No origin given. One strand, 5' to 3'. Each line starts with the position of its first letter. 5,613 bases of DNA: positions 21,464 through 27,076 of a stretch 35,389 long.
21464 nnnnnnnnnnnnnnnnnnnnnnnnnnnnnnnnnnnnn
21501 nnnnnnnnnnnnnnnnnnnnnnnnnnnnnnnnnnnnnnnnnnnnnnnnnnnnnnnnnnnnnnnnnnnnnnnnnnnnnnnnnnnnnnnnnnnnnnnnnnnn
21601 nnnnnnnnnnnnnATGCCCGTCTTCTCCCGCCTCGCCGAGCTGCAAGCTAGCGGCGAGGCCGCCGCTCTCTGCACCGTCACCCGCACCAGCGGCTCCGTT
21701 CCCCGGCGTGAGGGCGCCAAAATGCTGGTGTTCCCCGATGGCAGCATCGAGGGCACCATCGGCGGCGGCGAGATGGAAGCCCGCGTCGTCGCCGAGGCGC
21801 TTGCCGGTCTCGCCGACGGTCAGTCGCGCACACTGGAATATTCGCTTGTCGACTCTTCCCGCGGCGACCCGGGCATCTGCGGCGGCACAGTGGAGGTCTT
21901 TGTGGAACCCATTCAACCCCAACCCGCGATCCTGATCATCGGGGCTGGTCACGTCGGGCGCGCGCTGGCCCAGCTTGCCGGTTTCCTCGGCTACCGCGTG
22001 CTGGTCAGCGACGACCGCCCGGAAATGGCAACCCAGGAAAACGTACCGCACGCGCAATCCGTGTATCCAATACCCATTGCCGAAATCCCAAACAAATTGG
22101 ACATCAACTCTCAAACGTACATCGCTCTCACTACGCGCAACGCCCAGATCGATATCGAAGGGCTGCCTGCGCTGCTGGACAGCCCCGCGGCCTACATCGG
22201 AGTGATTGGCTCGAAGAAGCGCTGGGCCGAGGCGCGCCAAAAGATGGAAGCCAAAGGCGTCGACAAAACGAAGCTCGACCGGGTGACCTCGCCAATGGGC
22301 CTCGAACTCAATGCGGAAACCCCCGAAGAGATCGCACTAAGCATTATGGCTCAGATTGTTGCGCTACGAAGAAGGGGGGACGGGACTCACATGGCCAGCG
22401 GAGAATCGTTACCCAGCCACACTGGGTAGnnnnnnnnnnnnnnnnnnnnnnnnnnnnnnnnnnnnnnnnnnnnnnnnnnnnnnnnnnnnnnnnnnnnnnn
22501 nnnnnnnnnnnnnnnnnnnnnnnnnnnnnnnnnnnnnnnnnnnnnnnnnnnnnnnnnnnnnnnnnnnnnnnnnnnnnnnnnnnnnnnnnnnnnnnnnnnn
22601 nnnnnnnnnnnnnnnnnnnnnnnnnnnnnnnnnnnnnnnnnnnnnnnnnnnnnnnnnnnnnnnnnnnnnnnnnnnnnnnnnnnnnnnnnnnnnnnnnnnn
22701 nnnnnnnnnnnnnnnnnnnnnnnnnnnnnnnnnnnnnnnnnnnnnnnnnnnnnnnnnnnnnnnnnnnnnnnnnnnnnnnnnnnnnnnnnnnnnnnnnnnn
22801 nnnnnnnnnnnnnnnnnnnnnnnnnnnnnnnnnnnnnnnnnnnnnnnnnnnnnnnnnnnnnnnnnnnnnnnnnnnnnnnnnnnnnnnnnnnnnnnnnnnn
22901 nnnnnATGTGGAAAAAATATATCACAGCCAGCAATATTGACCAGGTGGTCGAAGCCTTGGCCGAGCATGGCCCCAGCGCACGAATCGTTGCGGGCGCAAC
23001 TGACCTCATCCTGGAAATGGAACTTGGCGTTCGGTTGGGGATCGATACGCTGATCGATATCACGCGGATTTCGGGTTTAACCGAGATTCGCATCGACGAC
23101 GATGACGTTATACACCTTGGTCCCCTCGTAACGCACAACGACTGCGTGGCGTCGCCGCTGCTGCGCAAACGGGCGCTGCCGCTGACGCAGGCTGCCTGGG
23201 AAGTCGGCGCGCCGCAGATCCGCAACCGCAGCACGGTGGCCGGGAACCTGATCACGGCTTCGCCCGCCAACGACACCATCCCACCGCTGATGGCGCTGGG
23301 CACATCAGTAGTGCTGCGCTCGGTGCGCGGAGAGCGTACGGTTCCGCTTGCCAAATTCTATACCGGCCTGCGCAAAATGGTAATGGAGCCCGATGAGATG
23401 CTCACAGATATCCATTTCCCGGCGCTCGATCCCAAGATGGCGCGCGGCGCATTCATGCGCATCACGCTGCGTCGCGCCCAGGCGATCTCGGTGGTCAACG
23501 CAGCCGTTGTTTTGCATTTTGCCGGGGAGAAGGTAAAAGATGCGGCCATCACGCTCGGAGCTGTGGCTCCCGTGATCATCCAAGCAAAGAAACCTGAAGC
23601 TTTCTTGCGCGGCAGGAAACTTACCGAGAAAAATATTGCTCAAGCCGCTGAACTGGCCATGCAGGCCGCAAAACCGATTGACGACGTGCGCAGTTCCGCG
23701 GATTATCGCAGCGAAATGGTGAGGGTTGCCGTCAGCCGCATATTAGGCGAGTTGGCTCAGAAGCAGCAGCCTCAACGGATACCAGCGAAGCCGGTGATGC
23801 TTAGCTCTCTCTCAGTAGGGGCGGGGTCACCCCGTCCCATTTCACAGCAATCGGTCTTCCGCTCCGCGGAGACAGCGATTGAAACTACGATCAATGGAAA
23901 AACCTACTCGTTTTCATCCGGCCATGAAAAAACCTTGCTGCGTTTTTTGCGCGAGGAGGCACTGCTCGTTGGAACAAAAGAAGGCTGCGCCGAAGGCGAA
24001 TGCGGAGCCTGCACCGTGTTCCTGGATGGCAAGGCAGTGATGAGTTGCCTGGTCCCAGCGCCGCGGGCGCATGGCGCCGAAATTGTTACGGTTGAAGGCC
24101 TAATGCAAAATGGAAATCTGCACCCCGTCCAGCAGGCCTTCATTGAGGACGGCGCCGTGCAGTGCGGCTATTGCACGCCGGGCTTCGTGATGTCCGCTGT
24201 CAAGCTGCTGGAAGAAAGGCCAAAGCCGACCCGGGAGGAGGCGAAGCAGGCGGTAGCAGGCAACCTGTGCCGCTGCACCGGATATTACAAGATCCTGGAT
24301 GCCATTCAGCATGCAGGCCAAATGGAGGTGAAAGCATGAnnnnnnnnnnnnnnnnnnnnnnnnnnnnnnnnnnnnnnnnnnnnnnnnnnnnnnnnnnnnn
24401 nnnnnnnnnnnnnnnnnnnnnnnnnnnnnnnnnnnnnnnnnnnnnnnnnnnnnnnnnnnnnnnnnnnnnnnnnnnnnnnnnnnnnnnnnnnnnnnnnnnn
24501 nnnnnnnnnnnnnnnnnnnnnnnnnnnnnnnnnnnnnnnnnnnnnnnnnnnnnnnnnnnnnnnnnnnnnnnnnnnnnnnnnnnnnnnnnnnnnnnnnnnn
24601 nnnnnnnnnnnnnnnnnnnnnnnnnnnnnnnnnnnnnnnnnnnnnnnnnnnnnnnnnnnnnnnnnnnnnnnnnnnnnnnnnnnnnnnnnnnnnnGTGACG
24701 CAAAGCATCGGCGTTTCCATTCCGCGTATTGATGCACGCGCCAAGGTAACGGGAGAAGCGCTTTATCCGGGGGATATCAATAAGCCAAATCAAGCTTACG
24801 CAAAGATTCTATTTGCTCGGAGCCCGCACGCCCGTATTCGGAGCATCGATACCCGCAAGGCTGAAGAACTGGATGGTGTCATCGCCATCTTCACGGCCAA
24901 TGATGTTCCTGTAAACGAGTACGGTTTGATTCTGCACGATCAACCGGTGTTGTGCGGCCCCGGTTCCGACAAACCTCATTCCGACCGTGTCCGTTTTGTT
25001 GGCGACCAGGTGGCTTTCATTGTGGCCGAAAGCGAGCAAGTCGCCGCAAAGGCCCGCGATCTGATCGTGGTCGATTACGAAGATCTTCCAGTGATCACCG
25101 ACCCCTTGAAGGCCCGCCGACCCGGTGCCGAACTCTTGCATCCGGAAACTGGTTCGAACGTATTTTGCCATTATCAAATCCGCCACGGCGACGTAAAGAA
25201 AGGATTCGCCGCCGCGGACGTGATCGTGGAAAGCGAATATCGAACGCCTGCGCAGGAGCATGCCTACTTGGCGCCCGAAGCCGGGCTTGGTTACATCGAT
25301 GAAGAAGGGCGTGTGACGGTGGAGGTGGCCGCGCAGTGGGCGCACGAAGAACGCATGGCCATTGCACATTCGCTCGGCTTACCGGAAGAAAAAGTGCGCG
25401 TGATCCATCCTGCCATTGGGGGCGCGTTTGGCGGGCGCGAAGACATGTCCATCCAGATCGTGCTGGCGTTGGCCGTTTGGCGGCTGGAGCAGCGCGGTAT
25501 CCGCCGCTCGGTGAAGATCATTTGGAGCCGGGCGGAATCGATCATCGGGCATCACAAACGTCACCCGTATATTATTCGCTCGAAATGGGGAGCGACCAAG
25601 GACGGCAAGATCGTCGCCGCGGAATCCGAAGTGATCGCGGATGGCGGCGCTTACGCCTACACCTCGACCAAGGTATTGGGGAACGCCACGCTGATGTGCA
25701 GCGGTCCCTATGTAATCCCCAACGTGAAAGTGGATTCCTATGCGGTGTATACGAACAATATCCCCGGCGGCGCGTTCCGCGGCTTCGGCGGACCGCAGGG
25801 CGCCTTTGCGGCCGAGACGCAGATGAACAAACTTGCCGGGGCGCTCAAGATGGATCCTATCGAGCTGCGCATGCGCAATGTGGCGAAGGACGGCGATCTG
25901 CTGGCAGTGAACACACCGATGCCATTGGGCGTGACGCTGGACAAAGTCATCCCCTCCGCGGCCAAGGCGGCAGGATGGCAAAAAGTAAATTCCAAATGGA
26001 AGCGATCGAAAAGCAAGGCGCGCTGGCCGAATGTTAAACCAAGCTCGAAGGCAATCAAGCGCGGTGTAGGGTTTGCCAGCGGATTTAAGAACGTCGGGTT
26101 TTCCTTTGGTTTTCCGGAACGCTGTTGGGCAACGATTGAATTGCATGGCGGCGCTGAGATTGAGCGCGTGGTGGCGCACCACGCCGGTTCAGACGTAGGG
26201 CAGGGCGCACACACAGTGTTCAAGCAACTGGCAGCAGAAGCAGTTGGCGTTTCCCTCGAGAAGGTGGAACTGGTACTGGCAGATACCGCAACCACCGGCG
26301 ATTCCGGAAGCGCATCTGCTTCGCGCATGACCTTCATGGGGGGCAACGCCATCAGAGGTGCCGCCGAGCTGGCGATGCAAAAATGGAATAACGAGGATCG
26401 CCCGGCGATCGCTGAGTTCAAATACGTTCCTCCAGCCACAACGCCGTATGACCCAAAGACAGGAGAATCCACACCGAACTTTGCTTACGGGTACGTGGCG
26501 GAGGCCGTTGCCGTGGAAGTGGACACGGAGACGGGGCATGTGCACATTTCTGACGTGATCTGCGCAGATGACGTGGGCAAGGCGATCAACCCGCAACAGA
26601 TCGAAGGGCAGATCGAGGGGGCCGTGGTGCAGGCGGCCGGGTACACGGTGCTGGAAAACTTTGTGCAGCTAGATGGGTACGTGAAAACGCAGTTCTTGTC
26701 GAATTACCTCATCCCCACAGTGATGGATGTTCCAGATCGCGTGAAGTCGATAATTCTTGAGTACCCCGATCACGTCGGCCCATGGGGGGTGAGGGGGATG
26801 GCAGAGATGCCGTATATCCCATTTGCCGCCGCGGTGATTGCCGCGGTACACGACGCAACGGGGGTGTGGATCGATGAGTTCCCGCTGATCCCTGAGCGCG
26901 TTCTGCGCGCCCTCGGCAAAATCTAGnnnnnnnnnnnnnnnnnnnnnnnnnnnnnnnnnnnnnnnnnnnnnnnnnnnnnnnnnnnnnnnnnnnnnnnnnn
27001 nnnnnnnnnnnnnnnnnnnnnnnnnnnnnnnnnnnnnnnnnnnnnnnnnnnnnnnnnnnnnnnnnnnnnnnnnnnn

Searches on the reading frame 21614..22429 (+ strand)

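Call 6: search_protein_families(library=ncbifam, proteins=[window:21614-22429:+], max_evalue=0.00001)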
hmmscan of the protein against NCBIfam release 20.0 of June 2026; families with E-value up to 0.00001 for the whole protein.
window:21614-22429:+ (271 aa): 2 families
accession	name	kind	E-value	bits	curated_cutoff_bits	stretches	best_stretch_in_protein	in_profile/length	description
NF045664.1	XdhC_rel_AOR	equivalog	3.8e-68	230.3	350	2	95-253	186-345/346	XdhC family aldehyde oxidoreductase maturation factor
TIGR02964.1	xanthine_xdhC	equivalog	9.4e-38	130.1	161.6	1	19-249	2-246/246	xanthine dehydrogenase accessory protein XdhC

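Call 7: search_protein_families(library=pfam, proteins=[window:21614-22429:+], max_evalue=0.00001)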
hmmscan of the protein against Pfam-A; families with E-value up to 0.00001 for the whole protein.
window:21614-22429:+ (271 aa): 2 families
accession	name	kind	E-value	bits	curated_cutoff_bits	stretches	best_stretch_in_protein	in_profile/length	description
PF13478.12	XdhC_C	-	5.4e-40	137.2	29.7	1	107-248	2-125/125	XdhC Rossmann domain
PF02625.21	XdhC_CoxI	-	3.1e-25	88.3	24.3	1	11-76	2-67/68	XdhC and CoxI family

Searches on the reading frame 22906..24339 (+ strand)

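Call 6: search_protein_families(library=ncbifam, proteins=[window:22906-24339:+], max_evalue=0.00001)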
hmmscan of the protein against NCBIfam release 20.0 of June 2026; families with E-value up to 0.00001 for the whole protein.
window:22906-24339:+ (477 aa): 17 families
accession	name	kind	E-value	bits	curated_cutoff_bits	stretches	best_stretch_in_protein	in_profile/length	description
TIGR02963.1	xanthine_xdhA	equivalog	7.6e-101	338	467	2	15-278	204-463/468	xanthine dehydrogenase small subunit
NF043083.1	XdhB_XDHase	equivalog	4e-56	190.3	310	1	3-287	5-287/289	xanthine dehydrogenase subunit XdhB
NF043084.2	XdhC_XDHase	equivalog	1.9e-54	183.3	217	1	324-470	2-149/151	xanthine dehydrogenase subunit XdhC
NF041020.1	glyceraldDH_gamma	equivalog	6e-53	178.8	290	1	320-472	8-160/164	glyceraldehyde dehydrogenase subunit gamma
NF007427.0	PRK09971.1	equivalog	1.3e-50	172.3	287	1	3-287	5-287/292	xanthine dehydrogenase FAD-binding subunit XdhB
NF041019.1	glyceraldDH_beta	equivalog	5.9e-49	166.8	350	1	4-281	7-278/280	glyceraldehyde dehydrogenase subunit beta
NF045668.1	pterin_aldehy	equivalog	5.2e-48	163.8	1100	1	328-472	6-153/905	molybdopterin-dependent aldehyde oxidoreductase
NF007387.0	PRK09908.1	equivalog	1.6e-47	160.9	212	1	322-470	6-155/159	xanthine dehydrogenase iron sulfur-binding subunit XdhC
TIGR03198.1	pucE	equivalog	7.9e-47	158.5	254.3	1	325-470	4-148/151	xanthine dehydrogenase subunit E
TIGR03311.1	Se_dep_XDH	equivalog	1.7e-46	158.7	830.45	1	329-473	5-146/848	selenium-dependent xanthine dehydrogenase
TIGR03193.1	4hydroxCoAred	equivalog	3.5e-46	156.8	257.8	1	327-470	4-147/148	4-hydroxybenzoyl-CoA reductase subunit gamma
TIGR02969.1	mam_aldehyde_ox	subfamily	1.5e-41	142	1912.3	2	340-468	19-158/1330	aldehyde oxidase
NF008514.0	PRK11433.1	equivalog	1.1e-39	136.2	322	1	319-470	47-213/218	aldehyde dehydrogenase iron-sulfur subunit PaoA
TIGR03195.1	4hydrxCoA_B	equivalog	4.6e-23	81.8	404.55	2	9-116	11-115/321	4-hydroxybenzoyl-CoA reductase subunit beta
TIGR03199.1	pucC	equivalog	2.8e-20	72.7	306.05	1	17-270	9-256/264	xanthine dehydrogenase subunit C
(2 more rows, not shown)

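Call 7: search_protein_families(library=pfam, proteins=[window:22906-24339:+], max_evalue=0.00001)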
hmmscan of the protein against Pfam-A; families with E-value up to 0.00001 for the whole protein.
window:22906-24339:+ (477 aa): 4 families
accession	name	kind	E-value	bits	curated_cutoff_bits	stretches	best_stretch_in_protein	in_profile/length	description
PF00941.27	FAD_binding_5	-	2.9e-45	154.6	27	1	4-173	4-169/170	FAD binding domain in molybdopterin dehydrogenase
PF01799.25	Fer2_2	-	1.6e-33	115.1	30.3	1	395-468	1-75/75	[2Fe-2S] binding domain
PF03450.22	CO_deh_flav_C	-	4.1e-24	85.1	25.5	1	185-282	4-101/102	CO dehydrogenase flavoprotein C-terminal domain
PF00111.32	Fer2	-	2.6e-07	30.9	21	1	328-380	2-54/77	2Fe-2S iron-sulfur cluster binding domain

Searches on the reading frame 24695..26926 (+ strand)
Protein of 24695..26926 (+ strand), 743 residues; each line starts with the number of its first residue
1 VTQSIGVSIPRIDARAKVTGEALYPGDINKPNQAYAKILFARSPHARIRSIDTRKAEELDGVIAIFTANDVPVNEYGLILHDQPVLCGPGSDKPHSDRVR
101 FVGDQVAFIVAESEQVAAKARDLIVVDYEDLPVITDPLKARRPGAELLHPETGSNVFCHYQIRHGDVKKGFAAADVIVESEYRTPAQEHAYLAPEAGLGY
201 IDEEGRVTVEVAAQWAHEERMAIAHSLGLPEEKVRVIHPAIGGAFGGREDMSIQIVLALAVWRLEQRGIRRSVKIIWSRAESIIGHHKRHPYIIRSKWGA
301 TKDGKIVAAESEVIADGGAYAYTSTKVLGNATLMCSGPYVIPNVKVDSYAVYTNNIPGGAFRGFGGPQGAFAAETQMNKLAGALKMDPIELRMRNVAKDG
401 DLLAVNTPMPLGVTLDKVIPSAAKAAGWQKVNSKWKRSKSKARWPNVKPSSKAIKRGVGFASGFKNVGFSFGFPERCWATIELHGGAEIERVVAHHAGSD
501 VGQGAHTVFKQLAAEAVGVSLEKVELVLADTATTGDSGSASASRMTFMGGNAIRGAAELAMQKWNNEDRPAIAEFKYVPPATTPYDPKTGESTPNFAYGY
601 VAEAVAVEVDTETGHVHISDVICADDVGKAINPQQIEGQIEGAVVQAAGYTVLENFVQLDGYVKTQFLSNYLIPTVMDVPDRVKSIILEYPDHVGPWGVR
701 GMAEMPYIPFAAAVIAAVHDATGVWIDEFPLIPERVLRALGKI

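Call 6: search_protein_families(library=ncbifam, proteins=[window:24695-26926:+], max_evalue=0.00001)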
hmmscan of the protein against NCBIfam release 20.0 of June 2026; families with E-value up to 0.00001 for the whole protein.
window:24695-26926:+ (743 aa): 13 families
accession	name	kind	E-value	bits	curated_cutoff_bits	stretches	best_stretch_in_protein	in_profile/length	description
TIGR03196.1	pucD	equivalog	3.1e-178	594.6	783.65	2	9-559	7-537/763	xanthine dehydrogenase subunit D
TIGR03194.1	4hydrxCoA_A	equivalog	4.1e-134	448.7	994.55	2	9-558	1-523/746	4-hydroxybenzoyl-CoA reductase subunit alpha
TIGR03311.1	Se_dep_XDH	equivalog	7e-133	444.5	830.45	2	4-405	161-549/848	selenium-dependent xanthine dehydrogenase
NF043082.1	XdhA_XDHase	equivalog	1e-131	440.5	780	2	5-562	1-543/758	xanthine dehydrogenase subunit XdhA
NF007426.0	PRK09970.1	equivalog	4.4e-126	421.8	916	2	3-563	4-547/761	xanthine dehydrogenase molybdenum-binding subunit XdhA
NF045668.1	pterin_aldehy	equivalog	1.2e-120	404.1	1100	1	5-740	175-904/905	molybdopterin-dependent aldehyde oxidoreductase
NF041018.1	glyceraldDH_alpha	equivalog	2.1e-100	337.2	790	2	5-563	3-542/741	glyceraldehyde dehydrogenase subunit alpha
TIGR02965.1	xanthine_xdhB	equivalog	2.3e-89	300.5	849.5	2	13-558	9-526/758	xanthine dehydrogenase molybdopterin binding subunit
TIGR03313.1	Se_sel_red_Mo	hypoth_equivalog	7.4e-86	288.7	1101.9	3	161-562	358-743/951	molybdopterin-dependent oxidoreductase Mo/Fe-S-binding subunit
NF040766.1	CODH_aero_grp5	exception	8.6e-82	275.5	950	2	2-563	2-552/785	aerobic carbon-monoxide dehydrogenase large subunit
NF041671.1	peri_hyde_PaoC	equivalog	7.7e-73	246.1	1180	2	4-540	17-510/735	aldehyde oxidoreductase molybdenum-binding subunit PaoC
TIGR02416.1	CO_dehy_Mo_lg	equivalog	3.8e-69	233.7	991.15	2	18-558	6-554/770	aerobic carbon-monoxide dehydrogenase large subunit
TIGR02969.1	mam_aldehyde_ox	subfamily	2.8e-50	170.8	1912.3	1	4-721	575-1278/1330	aldehyde oxidase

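Call 7: search_protein_families(library=pfam, proteins=[window:24695-26926:+], max_evalue=0.00001)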
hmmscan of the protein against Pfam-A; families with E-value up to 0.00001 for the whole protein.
window:24695-26926:+ (743 aa): 3 families
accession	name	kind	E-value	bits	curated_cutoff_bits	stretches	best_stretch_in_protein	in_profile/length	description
PF02738.23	MoCoBD_1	-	2e-77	260.1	27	1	148-396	1-244/244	Molybdopterin cofactor-binding domain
PF20256.3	MoCoBD_2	-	9.1e-53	180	27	1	433-680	6-283/283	Molybdopterin cofactor-binding domain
PF01315.27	Ald_Xan_dh_C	-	7.4e-26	91.1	31.3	1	19-132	1-110/110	Aldehyde oxidase and xanthine dehydrogenase, a/b hammerhead domain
